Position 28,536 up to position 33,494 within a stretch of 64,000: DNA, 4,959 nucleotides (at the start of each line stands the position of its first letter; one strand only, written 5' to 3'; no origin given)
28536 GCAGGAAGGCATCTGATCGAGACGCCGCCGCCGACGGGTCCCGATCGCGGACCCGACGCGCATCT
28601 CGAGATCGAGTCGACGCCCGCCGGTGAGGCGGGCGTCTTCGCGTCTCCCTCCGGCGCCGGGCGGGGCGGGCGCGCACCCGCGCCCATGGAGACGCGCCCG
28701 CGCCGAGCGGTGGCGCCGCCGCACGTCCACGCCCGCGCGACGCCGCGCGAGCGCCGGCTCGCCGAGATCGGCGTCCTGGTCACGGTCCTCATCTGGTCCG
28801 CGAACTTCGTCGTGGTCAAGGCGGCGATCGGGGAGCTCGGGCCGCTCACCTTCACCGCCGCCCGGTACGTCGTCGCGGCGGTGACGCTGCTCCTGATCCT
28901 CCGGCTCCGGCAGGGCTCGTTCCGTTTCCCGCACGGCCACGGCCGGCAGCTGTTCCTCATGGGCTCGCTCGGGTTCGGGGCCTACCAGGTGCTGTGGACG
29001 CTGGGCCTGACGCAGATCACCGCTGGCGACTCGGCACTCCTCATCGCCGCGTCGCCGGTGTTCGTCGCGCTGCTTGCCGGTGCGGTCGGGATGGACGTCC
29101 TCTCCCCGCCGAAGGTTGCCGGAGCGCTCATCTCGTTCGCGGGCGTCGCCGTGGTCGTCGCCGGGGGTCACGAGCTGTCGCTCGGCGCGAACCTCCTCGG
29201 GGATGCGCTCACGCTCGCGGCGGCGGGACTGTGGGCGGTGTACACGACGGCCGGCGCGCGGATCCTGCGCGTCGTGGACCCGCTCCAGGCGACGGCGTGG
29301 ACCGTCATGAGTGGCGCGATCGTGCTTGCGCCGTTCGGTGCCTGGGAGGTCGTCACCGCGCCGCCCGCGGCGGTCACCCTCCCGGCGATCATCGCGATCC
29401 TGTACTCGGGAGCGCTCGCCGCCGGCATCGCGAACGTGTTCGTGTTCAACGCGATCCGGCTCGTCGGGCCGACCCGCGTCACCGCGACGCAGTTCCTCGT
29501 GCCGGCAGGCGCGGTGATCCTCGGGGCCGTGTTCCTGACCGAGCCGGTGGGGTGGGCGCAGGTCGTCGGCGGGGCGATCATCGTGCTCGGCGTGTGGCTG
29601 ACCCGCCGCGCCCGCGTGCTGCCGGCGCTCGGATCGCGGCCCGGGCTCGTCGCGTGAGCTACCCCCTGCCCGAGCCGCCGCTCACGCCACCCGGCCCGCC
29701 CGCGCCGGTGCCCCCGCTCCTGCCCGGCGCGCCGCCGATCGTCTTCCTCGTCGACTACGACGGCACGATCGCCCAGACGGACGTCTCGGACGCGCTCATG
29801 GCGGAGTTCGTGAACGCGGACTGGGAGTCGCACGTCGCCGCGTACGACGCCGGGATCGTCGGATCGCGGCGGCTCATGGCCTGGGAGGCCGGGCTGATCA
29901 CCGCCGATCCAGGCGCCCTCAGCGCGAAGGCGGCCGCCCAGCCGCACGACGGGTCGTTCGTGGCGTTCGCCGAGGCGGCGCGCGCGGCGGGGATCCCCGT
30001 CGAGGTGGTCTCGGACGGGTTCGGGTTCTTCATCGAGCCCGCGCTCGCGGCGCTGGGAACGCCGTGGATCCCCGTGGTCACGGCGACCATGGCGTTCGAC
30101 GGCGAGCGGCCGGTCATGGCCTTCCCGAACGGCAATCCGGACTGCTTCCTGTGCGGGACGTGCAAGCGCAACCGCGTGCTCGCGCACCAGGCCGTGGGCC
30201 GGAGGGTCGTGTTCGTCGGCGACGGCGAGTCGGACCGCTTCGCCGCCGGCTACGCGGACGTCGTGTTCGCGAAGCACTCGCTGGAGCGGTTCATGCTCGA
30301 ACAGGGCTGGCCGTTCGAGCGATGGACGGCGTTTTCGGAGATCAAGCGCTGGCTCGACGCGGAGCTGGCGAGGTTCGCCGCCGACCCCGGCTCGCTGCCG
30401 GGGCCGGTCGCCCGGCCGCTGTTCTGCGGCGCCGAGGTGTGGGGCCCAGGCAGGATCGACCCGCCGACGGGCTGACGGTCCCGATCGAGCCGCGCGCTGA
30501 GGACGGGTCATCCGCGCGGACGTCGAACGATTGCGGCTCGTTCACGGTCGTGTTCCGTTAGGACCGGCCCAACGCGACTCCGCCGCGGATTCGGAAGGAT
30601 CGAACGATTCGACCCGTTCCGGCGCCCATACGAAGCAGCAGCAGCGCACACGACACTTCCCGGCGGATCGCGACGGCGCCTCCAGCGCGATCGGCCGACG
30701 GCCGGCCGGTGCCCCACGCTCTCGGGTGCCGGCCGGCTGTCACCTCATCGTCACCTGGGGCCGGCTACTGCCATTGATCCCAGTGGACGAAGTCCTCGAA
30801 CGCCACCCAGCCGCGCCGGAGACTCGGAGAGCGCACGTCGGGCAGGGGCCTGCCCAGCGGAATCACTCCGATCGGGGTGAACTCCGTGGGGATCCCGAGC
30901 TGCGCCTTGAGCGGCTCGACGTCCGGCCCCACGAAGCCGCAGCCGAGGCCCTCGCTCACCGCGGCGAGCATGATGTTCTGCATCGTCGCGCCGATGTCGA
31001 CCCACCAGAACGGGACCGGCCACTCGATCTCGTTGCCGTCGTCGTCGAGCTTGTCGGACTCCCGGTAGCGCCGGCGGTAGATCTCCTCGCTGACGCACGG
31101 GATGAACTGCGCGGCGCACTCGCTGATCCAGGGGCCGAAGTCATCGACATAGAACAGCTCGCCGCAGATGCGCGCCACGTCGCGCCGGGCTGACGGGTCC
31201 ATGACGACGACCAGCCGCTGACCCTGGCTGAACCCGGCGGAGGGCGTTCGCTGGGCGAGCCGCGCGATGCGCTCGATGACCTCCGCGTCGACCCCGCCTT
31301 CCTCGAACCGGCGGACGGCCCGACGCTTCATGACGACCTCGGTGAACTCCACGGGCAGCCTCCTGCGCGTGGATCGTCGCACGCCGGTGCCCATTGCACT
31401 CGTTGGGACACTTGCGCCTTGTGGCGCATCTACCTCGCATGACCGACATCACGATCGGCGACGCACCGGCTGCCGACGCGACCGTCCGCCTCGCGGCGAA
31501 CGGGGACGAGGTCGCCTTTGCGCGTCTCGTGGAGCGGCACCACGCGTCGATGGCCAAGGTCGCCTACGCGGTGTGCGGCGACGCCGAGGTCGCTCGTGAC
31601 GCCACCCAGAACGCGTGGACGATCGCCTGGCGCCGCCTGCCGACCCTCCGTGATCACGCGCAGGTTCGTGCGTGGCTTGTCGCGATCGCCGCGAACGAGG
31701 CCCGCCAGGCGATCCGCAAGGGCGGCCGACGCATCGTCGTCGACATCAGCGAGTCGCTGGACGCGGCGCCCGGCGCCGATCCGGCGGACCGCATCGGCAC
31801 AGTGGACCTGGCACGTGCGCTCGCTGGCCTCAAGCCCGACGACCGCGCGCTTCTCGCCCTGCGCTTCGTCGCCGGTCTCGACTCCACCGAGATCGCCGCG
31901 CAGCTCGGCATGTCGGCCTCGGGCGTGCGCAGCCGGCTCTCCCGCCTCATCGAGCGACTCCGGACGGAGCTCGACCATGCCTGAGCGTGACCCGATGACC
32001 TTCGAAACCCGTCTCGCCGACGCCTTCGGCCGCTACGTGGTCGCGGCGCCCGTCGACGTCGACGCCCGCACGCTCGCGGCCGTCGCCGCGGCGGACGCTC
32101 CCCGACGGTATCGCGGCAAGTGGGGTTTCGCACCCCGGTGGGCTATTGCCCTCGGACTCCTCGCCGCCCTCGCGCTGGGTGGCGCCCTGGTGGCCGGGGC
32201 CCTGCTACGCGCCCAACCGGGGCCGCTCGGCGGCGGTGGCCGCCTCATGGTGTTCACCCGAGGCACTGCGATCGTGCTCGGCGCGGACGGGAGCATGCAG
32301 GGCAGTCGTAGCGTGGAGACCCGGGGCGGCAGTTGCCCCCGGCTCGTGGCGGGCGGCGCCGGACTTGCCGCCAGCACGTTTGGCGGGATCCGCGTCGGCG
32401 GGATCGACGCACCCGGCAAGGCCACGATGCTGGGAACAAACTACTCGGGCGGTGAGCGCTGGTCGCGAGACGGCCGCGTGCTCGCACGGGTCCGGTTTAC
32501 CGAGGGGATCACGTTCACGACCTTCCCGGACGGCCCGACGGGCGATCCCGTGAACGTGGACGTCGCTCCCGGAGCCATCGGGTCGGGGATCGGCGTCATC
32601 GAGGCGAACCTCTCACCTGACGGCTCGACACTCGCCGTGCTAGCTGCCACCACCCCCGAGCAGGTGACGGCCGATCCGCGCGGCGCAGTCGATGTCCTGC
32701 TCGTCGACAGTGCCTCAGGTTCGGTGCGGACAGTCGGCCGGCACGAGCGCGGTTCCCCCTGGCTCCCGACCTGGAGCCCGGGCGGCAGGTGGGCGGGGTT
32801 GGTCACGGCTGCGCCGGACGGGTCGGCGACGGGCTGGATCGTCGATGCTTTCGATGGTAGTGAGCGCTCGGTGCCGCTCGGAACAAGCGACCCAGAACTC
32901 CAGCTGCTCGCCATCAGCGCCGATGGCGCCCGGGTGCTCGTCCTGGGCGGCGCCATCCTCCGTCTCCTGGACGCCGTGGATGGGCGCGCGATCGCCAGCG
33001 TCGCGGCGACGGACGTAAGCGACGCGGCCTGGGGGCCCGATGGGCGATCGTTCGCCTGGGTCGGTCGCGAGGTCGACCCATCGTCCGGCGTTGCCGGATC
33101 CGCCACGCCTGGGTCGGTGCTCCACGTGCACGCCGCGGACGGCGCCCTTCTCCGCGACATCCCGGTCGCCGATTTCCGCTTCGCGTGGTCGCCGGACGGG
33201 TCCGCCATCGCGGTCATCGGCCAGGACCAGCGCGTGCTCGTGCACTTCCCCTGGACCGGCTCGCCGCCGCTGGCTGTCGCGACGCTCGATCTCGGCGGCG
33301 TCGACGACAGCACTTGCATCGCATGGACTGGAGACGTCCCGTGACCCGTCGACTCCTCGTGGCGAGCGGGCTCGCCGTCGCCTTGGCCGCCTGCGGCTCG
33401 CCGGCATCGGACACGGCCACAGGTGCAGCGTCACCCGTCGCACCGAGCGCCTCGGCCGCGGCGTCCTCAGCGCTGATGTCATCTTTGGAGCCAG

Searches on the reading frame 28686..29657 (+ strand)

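Call 49: search_protein_families(library=pfam, max_evalue=0.001, proteins=[window:28686-29657:+])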
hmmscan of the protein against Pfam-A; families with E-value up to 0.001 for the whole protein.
window:28686-29657:+ (323 aa): 1 family
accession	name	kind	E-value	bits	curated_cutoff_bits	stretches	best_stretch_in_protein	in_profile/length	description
PF00892.27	EamA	-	8.6e-42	143.1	28.2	2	171-306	2-133/135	EamA-like transporter family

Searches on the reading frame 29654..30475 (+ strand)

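Call 49: search_protein_families(library=pfam, max_evalue=0.001, proteins=[window:29654-30475:+])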
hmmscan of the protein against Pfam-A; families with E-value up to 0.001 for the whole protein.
window:29654-30475:+ (273 aa): 3 families
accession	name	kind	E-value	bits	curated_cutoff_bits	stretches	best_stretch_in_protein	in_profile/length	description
PF12710.13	HAD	-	3.1e-11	44.5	27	1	32-195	2-185/189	haloacid dehalogenase-like hydrolase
PF06888.18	Put_Phosphatase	-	0.0004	20.3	27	0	96-207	70-197/234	Putative Phosphatase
PF00702.32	Hydrolase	-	0.00071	20.5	26.4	0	31-201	4-190/191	haloacid dehalogenase-like hydrolase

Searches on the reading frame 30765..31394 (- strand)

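Call 49: search_protein_families(library=pfam, max_evalue=0.001, proteins=[window:30765-31394:-])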
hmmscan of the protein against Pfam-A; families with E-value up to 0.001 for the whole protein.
window:30765-31394:- (209 aa): 1 family
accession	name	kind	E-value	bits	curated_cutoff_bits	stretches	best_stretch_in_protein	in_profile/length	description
PF00881.29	Nitroreductase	-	4.8e-18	66.3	23.5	1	21-182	1-167/167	Nitroreductase family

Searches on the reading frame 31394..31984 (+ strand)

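Call 6: search_protein_families(library=pfam, max_evalue=1, proteins=[window:31394-31984:+])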
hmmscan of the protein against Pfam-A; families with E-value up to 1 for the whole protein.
window:31394-31984:+ (196 aa): 11 families
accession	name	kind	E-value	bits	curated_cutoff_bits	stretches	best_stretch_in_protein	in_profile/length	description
PF08281.18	Sigma70_r4_2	-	5.2e-12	45.7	25.7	1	138-188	3-53/54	Sigma-70, region 4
PF04542.20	Sigma70_r2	-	1.1e-11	44.8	24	1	45-112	1-70/71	Sigma-70 region 2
PF04545.22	Sigma70_r4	-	2e-09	37.2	24.1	1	142-190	1-49/50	Sigma-70, region 4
PF07638.17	Sigma70_ECF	-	1.1e-07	32.4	21.1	1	98-193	88-183/185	ECF sigma factor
PF13412.12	HTH_24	-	0.00049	20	21.9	1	162-187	18-43/48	Winged helix-turn-helix DNA-binding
PF00196.25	GerE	-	0.0071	16.4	23.5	1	159-191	15-47/57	Bacterial regulatory proteins, luxR family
PF13404.12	HTH_AsnC-type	-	0.0084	16.3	27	1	165-185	21-41/42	AsnC-type helix-turn-helix domain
PF09339.16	HTH_IclR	-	0.0091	16.2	22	1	150-188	3-45/52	IclR helix-turn-helix domain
PF12802.13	MarR_2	-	0.016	15.8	27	1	151-188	9-47/61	MarR family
PF13556.12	HTH_30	-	0.02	15.1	27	1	159-195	10-46/59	PucR C-terminal helix-turn-helix domain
PF09862.15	DUF2089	-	0.26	11.4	33.4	1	166-190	21-45/47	Domain of unknown function (DUF2089)-HTH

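Call 50: search_protein_families(library=ncbifam, max_evalue=0.01, proteins=[window:31439-31984:+])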
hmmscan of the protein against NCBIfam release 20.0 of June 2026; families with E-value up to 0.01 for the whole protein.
window:31439-31984:+ (181 aa): 85 families (the best 25 are shown)
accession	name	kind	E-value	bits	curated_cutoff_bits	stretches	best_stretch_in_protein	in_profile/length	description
TIGR02983.1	SigE-fam_strep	subfamily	1.3e-25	90.1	141.55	1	24-179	5-159/162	SigE family RNA polymerase sigma factor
TIGR02989.1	Sig-70_gvs1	subfamily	1.5e-21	77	124.55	1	26-175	2-155/158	RNA polymerase sigma-70 factor, Rhodopirellula/Verrucomicrobium family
TIGR02937.1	sigma70-ECF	superfamily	2.3e-21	76.1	42.9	1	26-178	2-165/165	sigma-70 family RNA polymerase sigma factor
NF007225.0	PRK09643.1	equivalog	3.7e-21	75.8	190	1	19-180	21-184/204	RNA polymerase sigma factor SigM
NF009170.0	PRK12517.1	subfamily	3.2e-20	72.3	197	1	15-180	13-178/188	RNA polymerase sigma factor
NF008888.0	PRK11922.1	equivalog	3.1e-19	69.5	204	1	14-179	19-197/231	RNA polymerase sigma factor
NF009166.1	PRK12513.1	equivalog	3.3e-19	69.4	206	1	20-179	17-187/193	RNA polymerase sigma factor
NF006089.0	PRK08241.1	subfamily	4.5e-17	62.1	240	2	12-101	9-98/343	RNA polymerase subunit sigma-70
NF053879.1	RNAPolSigSigVBac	equivalog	5.2e-17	62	190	1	26-179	5-156/160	RNA polymerase sigma factor SigV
NF007216.0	PRK09638.1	equivalog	7.4e-17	61.7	194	1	16-180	9-176/180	RNA polymerase sigma factor SigY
TIGR02954.1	Sig70_famx3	hypoth_equivalog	2e-16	60.2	188.5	1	16-179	7-168/170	RNA polymerase sigma-70 factor, TIGR02954 family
NF004113.0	PRK05602.1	equivalog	2.8e-16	59.7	208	1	15-179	35-202/211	RNA polymerase sigma factor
NF058625.1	sigma_PG0214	equivalog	2.9e-16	59.7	130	1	26-178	5-161/170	GFO_1088 family ECF-type sigma factor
NF007227.0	PRK09645.1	subfamily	3e-16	59.8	202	1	18-179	6-171/177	sigma-70 family RNA polymerase sigma factor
NF009171.0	PRK12518.1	equivalog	4.5e-16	59.2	208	1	15-178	17-184/191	RNA polymerase sigma factor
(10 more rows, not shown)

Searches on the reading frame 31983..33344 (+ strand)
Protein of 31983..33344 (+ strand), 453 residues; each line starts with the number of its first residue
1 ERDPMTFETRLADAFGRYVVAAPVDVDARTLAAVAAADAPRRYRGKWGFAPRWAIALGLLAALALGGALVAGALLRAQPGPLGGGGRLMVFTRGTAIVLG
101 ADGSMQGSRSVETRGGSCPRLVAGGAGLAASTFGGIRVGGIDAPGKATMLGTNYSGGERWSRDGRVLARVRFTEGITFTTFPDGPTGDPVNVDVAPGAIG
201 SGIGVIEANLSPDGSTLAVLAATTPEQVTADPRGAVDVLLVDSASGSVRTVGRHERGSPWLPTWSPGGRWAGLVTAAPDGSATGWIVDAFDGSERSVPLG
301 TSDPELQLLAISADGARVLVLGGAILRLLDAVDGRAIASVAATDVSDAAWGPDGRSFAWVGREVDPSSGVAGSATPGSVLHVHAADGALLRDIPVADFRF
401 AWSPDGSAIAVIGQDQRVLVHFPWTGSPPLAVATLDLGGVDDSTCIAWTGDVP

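Call 6: search_protein_families(library=pfam, max_evalue=1, proteins=[window:31983-33344:+])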
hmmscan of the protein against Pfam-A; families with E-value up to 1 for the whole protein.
window:31983-33344:+ (453 aa): 3 families
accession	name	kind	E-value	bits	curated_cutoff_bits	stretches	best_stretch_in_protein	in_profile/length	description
PF07676.18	PD40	-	6.5e-05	23.2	20.9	0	397-410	11-24/38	WD40-like Beta Propeller Repeat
PF25174.1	Beta-prop_THOC3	-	0.058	12.8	305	0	399-418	93-112/272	THOC3 beta-propeller domain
PF23389.1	Beta-prop_WDR19_1st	-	0.086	12.3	27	1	378-449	20-90/325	WDR19 first beta-propeller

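Call 42: find_related_loci(query=window:31983-33341:+, collection=genome_contigs, flank=4000)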
Query window:31983-33341:+ (453 aa) in genome_contigs; peptide patterns used: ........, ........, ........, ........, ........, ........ (x = any residue, [..] = any of these).
160 stretches matched a pattern, but none encodes a relative of the query by tblastn (E <= 1e-3).

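Call 50: search_protein_families(library=ncbifam, max_evalue=0.01, proteins=[window:31983-33344:+])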
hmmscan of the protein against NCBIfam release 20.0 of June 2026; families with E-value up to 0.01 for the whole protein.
window:31983-33344:+ (453 aa): 0 families
